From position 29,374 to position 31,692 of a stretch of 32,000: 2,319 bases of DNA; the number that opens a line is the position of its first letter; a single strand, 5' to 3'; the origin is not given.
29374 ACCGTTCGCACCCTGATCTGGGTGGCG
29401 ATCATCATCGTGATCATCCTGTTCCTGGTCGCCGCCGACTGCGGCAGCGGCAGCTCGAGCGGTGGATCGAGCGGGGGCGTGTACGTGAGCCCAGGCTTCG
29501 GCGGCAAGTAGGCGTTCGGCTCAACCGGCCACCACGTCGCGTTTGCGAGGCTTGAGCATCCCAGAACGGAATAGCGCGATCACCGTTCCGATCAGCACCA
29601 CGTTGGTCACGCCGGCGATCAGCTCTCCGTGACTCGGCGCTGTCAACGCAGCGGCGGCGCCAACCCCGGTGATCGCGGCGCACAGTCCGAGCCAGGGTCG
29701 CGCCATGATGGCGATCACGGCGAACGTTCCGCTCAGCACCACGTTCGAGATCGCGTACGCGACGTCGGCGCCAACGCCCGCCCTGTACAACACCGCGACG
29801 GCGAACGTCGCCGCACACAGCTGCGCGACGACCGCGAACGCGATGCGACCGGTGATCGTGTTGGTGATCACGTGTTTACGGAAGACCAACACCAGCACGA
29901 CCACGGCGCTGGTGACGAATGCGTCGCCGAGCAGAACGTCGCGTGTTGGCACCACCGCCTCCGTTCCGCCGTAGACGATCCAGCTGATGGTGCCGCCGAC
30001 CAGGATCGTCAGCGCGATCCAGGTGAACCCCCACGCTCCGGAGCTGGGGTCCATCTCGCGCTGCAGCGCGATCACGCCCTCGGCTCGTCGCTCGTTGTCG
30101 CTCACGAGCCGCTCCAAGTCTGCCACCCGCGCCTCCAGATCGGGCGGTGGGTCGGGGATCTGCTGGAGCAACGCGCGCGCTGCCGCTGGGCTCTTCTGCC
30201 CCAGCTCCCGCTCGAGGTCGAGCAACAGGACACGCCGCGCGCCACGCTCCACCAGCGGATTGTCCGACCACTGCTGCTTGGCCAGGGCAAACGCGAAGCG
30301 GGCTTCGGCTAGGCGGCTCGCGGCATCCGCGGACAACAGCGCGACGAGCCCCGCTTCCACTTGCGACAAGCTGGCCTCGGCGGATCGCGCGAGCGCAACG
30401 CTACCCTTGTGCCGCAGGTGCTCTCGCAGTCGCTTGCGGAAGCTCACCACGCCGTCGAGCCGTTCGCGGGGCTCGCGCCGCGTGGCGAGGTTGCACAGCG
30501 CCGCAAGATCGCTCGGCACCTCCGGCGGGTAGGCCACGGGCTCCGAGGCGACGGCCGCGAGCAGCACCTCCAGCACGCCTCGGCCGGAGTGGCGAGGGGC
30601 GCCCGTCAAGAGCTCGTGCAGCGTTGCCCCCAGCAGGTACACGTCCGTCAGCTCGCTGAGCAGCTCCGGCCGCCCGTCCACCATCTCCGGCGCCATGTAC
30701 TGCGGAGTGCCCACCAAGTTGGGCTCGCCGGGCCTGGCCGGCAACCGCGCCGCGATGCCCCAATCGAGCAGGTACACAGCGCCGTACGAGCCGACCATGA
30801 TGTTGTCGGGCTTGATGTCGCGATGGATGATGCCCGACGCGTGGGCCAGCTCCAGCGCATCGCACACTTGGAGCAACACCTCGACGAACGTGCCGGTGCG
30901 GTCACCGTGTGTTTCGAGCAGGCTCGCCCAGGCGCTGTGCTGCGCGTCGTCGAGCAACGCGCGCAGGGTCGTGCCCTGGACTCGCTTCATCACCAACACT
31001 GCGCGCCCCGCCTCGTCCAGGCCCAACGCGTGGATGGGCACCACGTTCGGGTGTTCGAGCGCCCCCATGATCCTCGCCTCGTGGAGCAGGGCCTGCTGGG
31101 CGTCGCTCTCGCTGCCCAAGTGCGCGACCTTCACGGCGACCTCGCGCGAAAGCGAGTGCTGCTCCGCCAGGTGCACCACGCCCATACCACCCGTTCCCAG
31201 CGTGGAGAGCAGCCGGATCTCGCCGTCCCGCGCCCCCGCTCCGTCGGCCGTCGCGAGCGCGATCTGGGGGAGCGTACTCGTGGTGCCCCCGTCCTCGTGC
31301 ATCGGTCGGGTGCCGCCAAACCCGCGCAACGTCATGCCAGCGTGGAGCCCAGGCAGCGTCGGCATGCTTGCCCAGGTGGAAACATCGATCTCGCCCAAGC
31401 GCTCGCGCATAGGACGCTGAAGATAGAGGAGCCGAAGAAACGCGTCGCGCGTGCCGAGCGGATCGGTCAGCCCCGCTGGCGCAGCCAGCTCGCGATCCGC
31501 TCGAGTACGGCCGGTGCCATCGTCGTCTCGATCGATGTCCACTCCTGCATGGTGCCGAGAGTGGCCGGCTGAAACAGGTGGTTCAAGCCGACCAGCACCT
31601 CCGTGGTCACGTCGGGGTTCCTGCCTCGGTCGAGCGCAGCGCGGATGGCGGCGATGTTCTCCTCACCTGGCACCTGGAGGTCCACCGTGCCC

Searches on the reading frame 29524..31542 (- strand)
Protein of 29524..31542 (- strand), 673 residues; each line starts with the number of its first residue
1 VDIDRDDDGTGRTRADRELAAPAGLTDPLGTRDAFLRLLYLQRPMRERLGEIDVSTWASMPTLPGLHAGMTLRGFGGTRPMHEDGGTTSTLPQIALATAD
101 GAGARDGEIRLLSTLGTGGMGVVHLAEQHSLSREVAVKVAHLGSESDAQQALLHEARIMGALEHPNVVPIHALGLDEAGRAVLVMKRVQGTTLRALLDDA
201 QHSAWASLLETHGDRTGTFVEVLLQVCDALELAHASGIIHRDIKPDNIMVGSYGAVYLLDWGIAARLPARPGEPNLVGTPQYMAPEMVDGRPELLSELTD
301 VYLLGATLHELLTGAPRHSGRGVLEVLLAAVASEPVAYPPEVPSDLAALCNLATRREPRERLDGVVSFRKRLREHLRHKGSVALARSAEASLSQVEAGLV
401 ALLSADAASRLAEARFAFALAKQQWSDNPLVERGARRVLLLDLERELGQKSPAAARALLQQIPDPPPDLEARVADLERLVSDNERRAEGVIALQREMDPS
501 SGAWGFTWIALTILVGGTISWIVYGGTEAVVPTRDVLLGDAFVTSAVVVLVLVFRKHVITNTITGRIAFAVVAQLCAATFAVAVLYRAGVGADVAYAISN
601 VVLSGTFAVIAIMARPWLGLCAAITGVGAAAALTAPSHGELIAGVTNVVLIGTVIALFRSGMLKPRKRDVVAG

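Call 23: search_protein_families(library=pfam, proteins=[window:29524-31542:-], max_evalue=0.001)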
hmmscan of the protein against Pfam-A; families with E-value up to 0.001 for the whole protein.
window:29524-31542:- (673 aa): 4 families
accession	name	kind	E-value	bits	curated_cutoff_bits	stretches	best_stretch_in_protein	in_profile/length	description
PF00069.31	Pkinase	-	4.8e-36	124.9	31.7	1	112-362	4-252/263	Protein kinase domain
PF07714.23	PK_Tyr_Ser-Thr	-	4.3e-28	98.8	23.1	1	110-362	2-249/258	Protein tyrosine and serine/threonine kinase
PF03109.22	ABC1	-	5.5e-05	22.9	22.9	0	179-268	141-218/244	ABC1 atypical kinase-like domain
PF01636.29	APH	-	0.00014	22.2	23.2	1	199-264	128-197/239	Phosphotransferase enzyme family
